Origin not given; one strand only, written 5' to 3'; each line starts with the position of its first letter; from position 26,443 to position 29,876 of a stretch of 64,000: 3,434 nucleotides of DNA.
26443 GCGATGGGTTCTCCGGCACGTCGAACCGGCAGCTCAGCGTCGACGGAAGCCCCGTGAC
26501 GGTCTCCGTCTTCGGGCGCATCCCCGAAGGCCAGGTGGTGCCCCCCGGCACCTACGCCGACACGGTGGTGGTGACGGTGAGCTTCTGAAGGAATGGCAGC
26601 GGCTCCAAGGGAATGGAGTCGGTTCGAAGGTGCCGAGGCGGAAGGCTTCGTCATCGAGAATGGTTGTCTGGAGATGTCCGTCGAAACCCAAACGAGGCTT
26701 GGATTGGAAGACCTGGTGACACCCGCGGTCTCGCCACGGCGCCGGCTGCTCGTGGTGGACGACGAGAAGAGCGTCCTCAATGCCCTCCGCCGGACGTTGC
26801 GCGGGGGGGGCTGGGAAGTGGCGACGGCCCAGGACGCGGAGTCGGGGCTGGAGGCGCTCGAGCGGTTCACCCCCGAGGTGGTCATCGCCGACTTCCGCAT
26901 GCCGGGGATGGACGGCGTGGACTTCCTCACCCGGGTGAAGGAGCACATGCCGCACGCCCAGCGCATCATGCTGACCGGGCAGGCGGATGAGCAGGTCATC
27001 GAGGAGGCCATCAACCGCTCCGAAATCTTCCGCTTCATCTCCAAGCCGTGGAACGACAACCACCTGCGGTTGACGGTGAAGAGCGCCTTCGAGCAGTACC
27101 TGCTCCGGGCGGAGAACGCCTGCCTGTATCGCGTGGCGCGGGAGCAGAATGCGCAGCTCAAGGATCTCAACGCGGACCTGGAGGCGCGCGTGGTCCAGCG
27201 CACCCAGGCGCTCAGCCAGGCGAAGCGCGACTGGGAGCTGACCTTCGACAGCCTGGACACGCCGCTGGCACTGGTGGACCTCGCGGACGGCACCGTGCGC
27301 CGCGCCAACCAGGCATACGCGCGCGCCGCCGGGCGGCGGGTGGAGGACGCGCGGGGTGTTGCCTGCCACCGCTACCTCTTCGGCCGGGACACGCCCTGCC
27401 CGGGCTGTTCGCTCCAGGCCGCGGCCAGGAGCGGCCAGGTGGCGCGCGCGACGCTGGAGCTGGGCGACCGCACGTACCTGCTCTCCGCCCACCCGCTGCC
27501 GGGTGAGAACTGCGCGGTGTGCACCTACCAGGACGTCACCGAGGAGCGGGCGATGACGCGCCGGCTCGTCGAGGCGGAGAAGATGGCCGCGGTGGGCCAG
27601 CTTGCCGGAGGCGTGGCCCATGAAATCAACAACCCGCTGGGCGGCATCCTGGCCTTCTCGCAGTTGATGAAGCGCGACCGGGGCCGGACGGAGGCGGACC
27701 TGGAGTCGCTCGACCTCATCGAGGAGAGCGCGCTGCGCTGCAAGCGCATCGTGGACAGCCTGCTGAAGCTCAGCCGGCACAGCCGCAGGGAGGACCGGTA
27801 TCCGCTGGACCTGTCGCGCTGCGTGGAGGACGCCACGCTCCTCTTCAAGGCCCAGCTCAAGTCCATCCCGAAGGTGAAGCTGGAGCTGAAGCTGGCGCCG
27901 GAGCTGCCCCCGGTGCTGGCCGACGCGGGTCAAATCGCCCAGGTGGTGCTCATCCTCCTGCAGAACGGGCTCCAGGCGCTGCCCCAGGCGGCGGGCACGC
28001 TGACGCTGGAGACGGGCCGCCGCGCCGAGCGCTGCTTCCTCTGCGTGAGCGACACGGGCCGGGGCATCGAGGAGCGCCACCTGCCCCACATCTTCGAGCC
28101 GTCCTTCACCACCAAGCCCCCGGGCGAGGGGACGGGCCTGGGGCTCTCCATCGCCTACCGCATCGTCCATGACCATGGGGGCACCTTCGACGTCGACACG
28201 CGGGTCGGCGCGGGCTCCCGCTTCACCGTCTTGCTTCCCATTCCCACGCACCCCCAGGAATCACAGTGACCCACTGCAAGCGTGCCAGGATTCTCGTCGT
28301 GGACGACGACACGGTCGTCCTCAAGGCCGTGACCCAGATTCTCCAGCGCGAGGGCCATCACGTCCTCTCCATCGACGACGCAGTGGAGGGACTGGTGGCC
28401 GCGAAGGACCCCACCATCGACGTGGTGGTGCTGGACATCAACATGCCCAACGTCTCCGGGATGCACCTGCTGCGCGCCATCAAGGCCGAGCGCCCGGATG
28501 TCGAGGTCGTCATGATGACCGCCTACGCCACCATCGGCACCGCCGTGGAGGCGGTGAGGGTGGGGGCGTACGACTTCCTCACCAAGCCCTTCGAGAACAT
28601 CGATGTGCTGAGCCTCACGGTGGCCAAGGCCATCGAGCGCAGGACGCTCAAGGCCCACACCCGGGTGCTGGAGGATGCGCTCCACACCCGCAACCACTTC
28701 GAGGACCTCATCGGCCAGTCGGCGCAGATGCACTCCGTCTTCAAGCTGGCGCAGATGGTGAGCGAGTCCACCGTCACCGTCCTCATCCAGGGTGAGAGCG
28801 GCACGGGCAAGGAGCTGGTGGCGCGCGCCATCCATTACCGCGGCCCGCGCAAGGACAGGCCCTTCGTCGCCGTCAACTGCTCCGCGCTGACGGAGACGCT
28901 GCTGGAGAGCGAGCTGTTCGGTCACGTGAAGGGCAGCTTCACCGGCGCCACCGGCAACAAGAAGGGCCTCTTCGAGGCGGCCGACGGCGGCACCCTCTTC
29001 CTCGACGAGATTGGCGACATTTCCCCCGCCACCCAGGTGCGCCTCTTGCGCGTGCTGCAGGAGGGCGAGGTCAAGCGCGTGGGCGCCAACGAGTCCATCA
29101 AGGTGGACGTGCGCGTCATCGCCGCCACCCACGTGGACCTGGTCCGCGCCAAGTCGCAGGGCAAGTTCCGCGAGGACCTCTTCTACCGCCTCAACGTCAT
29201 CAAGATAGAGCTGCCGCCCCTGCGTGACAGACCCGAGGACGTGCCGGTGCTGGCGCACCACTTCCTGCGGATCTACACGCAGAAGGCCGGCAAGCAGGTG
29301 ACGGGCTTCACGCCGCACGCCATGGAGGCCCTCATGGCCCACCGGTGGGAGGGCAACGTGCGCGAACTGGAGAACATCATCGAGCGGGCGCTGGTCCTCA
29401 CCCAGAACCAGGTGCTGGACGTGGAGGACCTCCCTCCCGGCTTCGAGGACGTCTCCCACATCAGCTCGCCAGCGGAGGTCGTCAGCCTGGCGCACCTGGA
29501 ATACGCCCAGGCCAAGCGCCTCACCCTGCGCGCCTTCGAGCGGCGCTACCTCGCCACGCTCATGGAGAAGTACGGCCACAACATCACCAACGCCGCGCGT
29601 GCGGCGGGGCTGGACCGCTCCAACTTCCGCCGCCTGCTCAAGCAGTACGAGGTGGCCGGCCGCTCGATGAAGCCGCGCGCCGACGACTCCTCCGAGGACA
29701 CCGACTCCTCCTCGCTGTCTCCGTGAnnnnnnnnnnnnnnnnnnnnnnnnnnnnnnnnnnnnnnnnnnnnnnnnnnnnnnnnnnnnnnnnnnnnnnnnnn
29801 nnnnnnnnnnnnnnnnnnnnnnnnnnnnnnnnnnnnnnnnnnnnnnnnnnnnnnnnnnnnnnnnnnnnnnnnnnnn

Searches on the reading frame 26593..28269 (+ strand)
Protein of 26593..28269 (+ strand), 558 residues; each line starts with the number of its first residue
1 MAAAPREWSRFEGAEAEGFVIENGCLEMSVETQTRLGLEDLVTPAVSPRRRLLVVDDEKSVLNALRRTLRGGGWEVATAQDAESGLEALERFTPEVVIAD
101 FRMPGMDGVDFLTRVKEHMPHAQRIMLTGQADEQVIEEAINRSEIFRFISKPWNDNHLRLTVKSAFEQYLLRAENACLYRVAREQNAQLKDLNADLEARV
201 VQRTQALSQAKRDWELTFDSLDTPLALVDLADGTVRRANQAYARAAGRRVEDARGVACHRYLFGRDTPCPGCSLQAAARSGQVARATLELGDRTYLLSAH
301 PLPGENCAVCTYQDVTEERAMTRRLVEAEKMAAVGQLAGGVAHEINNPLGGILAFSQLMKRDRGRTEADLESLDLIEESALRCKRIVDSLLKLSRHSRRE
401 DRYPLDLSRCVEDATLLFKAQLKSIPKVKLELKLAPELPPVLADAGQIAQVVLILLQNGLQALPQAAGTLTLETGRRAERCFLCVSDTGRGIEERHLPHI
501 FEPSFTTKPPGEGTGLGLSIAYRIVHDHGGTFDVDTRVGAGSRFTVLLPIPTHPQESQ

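Call 4: search_protein_families(library=pfam, proteins=[window:26593-28269:+], max_evalue=0.1)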
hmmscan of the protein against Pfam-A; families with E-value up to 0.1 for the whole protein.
window:26593-28269:+ (558 aa): 9 families
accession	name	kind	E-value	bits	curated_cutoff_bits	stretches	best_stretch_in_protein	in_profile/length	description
PF00072.30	Response_reg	-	2.3e-24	86.1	30.2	1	53-162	2-110/111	Response regulator receiver domain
PF02518.31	HATPase_c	-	4.9e-22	78.9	26.4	1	444-551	2-110/111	Histidine kinase-, DNA gyrase B-, and HSP90-like ATPase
PF00512.31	HisKA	-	1.1e-13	51.4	26.9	1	335-396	3-63/66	His Kinase A (phospho-acceptor) domain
PF08448.16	PAS_4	-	7e-10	39.6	23.1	1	218-319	1-109/110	PAS fold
PF23198.2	PDE8A_N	-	0.00086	19.7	29.6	1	48-110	9-72/147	PDE8A-like, N-terminal domain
PF13188.13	PAS_8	-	0.0032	17.7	21.8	1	217-265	6-49/65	PAS domain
PF20161.5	VpsR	-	0.013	15.6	23.7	1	49-162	10-120/121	VpsR domain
PF14501.12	HATPase_c_5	-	0.036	14.4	22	0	448-536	6-90/102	GHKL domain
PF17650.6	RACo_linker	-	0.055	13.7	26.2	0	60-80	49-69/86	RACo linker region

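Call 10: find_homologous_proteins(query=window:26593-28266:+, max_evalue=1e-10)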
Query window:26593-28266:+ (558 aa): 1646 proteins with E <= 1e-10 among 8000 candidates; the best 120 are listed.
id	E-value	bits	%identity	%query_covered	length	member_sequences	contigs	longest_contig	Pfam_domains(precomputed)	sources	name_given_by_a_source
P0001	0.0e+0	1153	100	93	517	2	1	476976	PF08448.17,PF02518.32,PF00512.32,PF00072.31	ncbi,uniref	ncbi:ATP-binding response regulator [Corallococcus caeni]|uniref:ATP-binding response regulator n=1 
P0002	9.0e-254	861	77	91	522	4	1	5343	PF02518.32,PF00512.32,PF00072.31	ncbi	-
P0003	5.8e-253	859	76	92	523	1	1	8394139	PF08448.17,PF02518.32,PF00512.32,PF00072.31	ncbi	ncbi:response regulator [Myxococcaceae bacterium GXIMD 01537]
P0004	3.8e-243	826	74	92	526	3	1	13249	PF02518.32,PF00512.32,PF00072.31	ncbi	-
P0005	6.7e-231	786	71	90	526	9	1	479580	PF02518.32,PF00512.32,PF00072.31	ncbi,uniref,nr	ncbi:response regulator [Myxococcus sp. K15C18031901]|uniref:ATP-binding protein n=1 Tax=Myxococcus 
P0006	9.0e-231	785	71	90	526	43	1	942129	PF02518.32,PF00512.32,PF00072.31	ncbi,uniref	ncbi:ATP-binding protein [Corallococcus interemptor]|uniref:ATP-binding protein n=1 Tax=Corallococcu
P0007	1.5e-227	775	70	91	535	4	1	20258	PF02518.32,PF00512.32,PF00072.31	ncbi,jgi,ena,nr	ncbi:MAG TPA: ATP-binding protein [Myxococcus sp.]|jgi:two-component system NtrC family sensor kinas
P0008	3.1e-227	774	69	91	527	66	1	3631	PF02518.32,PF00512.32,PF00072.31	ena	-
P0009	5.2e-227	773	69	91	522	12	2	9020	PF02518.32,PF00512.32,PF00072.31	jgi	-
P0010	3.0e-226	771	69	91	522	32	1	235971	PF02518.32,PF00512.32,PF00072.31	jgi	-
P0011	9.0e-226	769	69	91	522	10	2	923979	PF02518.32,PF00512.32,PF00072.31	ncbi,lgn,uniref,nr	ncbi:ATP-binding protein [Stigmatella erecta]|uniref:histidine kinase n=1 Tax=Stigmatella erecta Tax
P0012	1.0e-225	769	70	90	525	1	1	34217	PF02518.32,PF00512.32,PF00072.31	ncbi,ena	-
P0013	1.4e-224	765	68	91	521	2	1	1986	PF02518.32,PF00512.32,PF00072.31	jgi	jgi:two-component system NtrC family sensor kinase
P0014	1.6e-224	765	68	91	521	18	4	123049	PF02518.32,PF00512.32,PF00072.31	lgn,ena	-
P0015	1.6e-223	762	67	94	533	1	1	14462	PF08448.17,PF02518.32,PF00512.32,PF00072.31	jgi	jgi:two-component system, NtrC family, sensor kinase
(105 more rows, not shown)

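Call 13: search_protein_families(library=ncbifam, proteins=[window:26593-28269:+], max_evalue=0.01)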
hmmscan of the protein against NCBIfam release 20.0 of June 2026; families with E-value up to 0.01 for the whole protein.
window:26593-28269:+ (558 aa): 147 families (the best 25 are shown)
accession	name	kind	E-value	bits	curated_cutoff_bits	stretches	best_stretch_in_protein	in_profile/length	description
NF052574.1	HisKinEspCMyxo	equivalog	1.5e-61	208.5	1200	2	308-550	391-637/785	serine histidine kinase EspC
NF053512.1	nitric_RR_NosR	exception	1.3e-59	202.4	400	1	52-220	1-169/422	response regulator c-di-GMP phosphodiesterase, NosR family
NF008468.0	PRK11360.1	equivalog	2.1e-59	201.5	646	1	308-554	370-612/616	two-component system sensor histidine kinase AtoS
NF046020.1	HisKinCckABruc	equivalog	1.6e-58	198.4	1000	2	305-550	451-707/868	cell cycle histidine kinase CckA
NF010411.0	PRK13837.1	equivalog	8.9e-55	186.1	647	1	312-553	428-678/828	two-component system VirA-like sensor kinase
NF046026.1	HisKinCckACaul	equivalog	1.8e-52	178.4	1000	2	313-555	281-537/678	cell cycle histidine kinase CckA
NF052573.1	HisKinEspAMyxo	equivalog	2.5e-50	171.3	1400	2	309-552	359-613/755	serine histidine kinase EspA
NF007688.0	PRK10364.1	equivalog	3.1e-44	151.5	479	1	319-556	225-457/460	two-component system sensor histidine kinase ZraS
NF010076.0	PRK13557.1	subfamily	4.1e-42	144.3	631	2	314-552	143-396/540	histidine kinase famiy protein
NF038348.1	T2SS_HK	subfamily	1.1e-40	139.6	450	2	375-550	400-573/574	histidine kinase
NF047466.1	hybrid_RR_LvrB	exception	4.1e-35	121.6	500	2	321-550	139-376/377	hybrid histidine kinase/response regulator LvrB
NF047497.1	HK_LIC_12097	equivalog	3.8e-32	111.4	500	1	206-550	5-366/367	LIC_12097 family sensor histidine kinase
NF053867.1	SprKinKinDBac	equivalog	1.3e-31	109.7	775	1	322-550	274-497/500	sporulation kinase KinD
TIGR02956.1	TMAO_torS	equivalog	8.7e-31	106.9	676.5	2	340-552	470-684/967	TMAO reductase system sensor histidine kinase/response regulator TorS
NF046044.1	PnpS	equivalog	1.6e-30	106.5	400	1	179-549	22-390/390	two-component system histidine kinase PnpS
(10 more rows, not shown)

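Call 86: predict_structure(alignment_id=A4)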
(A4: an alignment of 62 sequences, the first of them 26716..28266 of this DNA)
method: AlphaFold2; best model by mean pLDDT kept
length: 517 residues; sequences in the alignment: 62
mean_pLDDT: 85.7   pTM: 0.43
mean pLDDT of the five models: 85.7, 84.5, 83.7, 83.7, 83.5
residues with pLDDT >= 90: 305; 70-90: 143; 50-70: 45; < 50: 24
segments of 3 or more residues with pLDDT < 50: 1-5, 291-305
pLDDT, mean of each block of 10 residues (from residue 1): 61 95 92 94 95 95 92 93 88 82 86 93 94 91 94 95 90 84 94 95 93 95 91 92 91 93 93 88 68 41 51 76 86 76 59 64 94 90 92 95 92 91 91 96 95 85 59 71 91 93 95 58
secondary structure, 60 per line:
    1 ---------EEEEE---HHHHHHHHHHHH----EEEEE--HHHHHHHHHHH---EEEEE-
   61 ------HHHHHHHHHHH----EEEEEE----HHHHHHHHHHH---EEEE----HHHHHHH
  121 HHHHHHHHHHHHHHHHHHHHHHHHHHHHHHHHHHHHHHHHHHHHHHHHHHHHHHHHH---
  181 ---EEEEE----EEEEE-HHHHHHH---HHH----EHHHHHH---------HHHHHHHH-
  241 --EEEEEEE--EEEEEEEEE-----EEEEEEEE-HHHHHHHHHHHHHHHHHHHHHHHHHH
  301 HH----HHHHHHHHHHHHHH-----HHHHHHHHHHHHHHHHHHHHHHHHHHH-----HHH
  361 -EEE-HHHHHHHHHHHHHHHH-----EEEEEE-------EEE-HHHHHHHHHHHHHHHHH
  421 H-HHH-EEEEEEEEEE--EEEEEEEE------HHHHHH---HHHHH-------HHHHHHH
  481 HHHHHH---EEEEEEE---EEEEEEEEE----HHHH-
elements in order: E10-14 H18-29 E34-38 H41-51 E55-59 H67-77 E82-87 H92-102 E106-109 H114-177 E184-188 E193-197 H199-205 H217-222 H232-239 E243-249 E252-260 E266-273 H275-302 H307-320 H326-352 E362-364 H366-381 E387-392 E400-402 H404-421 E427-436 E439-446 H453-458 H462-466 H474-486 E490-496 E500-508 H513-516

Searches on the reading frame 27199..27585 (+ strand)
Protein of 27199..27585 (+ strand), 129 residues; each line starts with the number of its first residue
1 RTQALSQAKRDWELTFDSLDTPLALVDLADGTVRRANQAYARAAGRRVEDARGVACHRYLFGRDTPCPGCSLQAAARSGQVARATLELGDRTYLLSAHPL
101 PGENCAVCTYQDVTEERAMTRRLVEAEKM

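Call 7: search_solved_structures(query=window:27199-27585:+, max_evalue=10, show_alignments=3)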
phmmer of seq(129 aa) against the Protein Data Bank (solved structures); distinct sequences matched with E-value up to 10: 2.
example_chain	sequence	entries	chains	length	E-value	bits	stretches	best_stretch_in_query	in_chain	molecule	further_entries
9has_AA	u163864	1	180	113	0.051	16.8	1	15-96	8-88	coat protein of ssRNA phage ESO003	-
9rc0_A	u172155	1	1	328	0.5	13.6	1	20-95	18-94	HD domain/sensory box protein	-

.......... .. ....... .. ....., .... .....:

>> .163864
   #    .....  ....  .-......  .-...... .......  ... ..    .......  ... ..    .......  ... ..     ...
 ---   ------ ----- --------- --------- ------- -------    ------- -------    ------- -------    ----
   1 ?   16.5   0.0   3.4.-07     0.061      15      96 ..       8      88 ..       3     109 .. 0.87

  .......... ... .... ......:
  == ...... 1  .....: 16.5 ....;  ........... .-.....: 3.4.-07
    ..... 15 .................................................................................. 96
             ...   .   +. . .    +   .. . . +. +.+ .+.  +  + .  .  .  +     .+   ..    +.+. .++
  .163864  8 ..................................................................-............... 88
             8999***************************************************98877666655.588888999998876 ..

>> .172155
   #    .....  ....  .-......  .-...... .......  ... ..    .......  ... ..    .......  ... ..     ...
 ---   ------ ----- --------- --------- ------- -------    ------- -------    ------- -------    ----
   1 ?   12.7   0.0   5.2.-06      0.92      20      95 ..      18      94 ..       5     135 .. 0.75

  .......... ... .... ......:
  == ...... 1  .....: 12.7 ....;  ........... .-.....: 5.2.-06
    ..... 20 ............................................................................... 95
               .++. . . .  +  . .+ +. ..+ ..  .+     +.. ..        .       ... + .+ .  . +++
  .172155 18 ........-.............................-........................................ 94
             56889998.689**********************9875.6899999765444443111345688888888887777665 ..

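Call 8: find_homologous_proteins(query=window:27199-27585:+, max_evalue=0.001)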
Query seq(129 aa): 202 candidates shared short words with the query, none scored E <= 0.001.

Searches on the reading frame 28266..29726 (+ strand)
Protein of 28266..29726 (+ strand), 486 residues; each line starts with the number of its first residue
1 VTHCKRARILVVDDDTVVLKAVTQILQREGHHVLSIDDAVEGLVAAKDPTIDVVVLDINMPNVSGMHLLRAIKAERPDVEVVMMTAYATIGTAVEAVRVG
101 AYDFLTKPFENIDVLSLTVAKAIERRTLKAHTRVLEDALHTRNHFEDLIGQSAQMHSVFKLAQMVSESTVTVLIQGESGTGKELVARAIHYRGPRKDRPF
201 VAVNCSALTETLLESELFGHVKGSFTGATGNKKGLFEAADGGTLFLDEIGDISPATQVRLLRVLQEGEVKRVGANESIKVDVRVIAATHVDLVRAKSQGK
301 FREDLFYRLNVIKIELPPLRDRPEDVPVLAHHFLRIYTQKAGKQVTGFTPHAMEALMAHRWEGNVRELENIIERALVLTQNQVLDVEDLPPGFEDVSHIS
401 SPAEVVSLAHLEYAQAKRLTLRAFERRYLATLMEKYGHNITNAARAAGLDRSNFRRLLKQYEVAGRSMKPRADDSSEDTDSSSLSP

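Call 31: search_protein_families(library=pfam, proteins=[window:28266-29726:+], max_evalue=0.001)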
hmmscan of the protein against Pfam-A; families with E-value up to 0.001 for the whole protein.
window:28266-29726:+ (486 aa): 11 families
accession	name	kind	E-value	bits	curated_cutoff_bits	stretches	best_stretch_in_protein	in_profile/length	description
PF00158.32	Sigma54_activat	-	6.7e-72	241.1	20.2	1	148-315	1-168/168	Sigma-54 interaction domain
PF00072.30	Response_reg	-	3e-28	98.6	30.2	1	9-114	1-106/111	Response regulator receiver domain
PF25601.1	AAA_lid_14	-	5.6e-27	93.8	27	1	320-397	1-78/87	AAA+ ATPase lid domain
PF14532.12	Sigma54_activ_2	-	2.3e-19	70.4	25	1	149-319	1-138/138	Sigma-54 interaction domain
PF07728.20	AAA_5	-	6.7e-09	36.3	22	1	172-289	2-122/139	AAA domain (dynein-related subfamily)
PF07724.20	AAA_2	-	1.2e-06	29.2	27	1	169-281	3-115/166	AAA domain (Cdc48 subfamily)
PF02954.25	HTH_8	-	8.3e-06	25.9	22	1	420-461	1-42/42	Bacterial regulatory protein, Fis family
PF00004.35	AAA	-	2.7e-05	25.1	21.2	1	172-292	1-113/131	ATPase family associated with various cellular activities (AAA)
PF13551.12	HTH_29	-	0.0006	20.3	28.1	0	427-465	1-40/64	Winged helix-turn helix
PF06068.19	TIP49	-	0.00062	19.5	23.8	0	135-208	13-88/347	TIP49 P-loop domain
PF12775.13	AAA_7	-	0.00099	19.1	25.8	0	150-220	14-89/181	P-loop containing dynein motor region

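Call 47: search_protein_families(library=ncbifam, proteins=[window:28266-29726:+], max_evalue=1e-20)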
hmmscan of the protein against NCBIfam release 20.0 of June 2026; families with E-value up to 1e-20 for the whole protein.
window:28266-29726:+ (486 aa): 28 families (the best 25 are shown)
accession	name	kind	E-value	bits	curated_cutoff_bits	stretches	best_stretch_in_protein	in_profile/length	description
NF008469.0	PRK11361.1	equivalog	1.5e-137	459.1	714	1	6-463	4-456/461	acetoacetate metabolism transcriptional regulator AtoC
TIGR01818.1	ntrC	equivalog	4e-130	434.7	558.6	1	9-459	1-461/463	nitrogen regulation protein NR(I)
NF007689.0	PRK10365.1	equivalog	6.4e-122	407.5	760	1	6-452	5-433/441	sigma-54-dependent response regulator transcription factor ZraR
NF011695.0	PRK15115.1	equivalog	3.8e-119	398.3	763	1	2-469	2-444/445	two-component system response regulator GlrR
TIGR02915.1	PEP_resp_reg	equivalog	1.2e-115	386.9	502.6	1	9-463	1-444/445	PEP-CTERM-box response regulator transcription factor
NF008176.1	PRK10923.1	equivalog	5.6e-111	371.4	620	1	5-406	2-398/469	nitrogen regulation protein NR(I)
NF041946.1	LuxO_transreg_Vib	equivalog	6.3e-111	371.4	800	1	32-462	22-461/463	quorum-sensing sigma-54 dependent transcriptional regulator LuxO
TIGR01817.1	nifA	equivalog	3.8e-110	369.1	528.85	1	136-389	186-438/534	nif-specific transcriptional activator NifA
NF051870.1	NAssimRespRegNtrX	equivalog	3.5e-109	365.7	600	1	8-460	3-449/452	nitrogen assimilation response regulator NtrX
NF003451.0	PRK05022.1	equivalog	4.5e-102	342.4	476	1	118-463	160-510/512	nitric oxide reductase transcriptional regulator NorR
NF041552.1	TF_PrdR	equivalog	5.6e-99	332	795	1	133-462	252-577/577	sigma-54 dependent transcriptional regulator PrdR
NF038308.1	RNA_repair_RtcR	equivalog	3.3e-96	323.2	650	1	85-452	118-502/530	RNA repair transcriptional activator RtcR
NF050807.1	TransRegFlbDCaul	equivalog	4.4e-95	319.2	750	1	8-470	2-447/454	sigma-54-dependent transcriptional regulator FlbD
TIGR02329.1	propionate_PrpR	equivalog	7.4e-93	311.9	499.2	1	117-459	183-525/526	propionate catabolism operon regulatory protein PrpR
NF049963.1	RespRegFlgRCampy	domain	2.2e-92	310.1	750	1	9-389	3-377/429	fla regulon two-component system response regulator FlgR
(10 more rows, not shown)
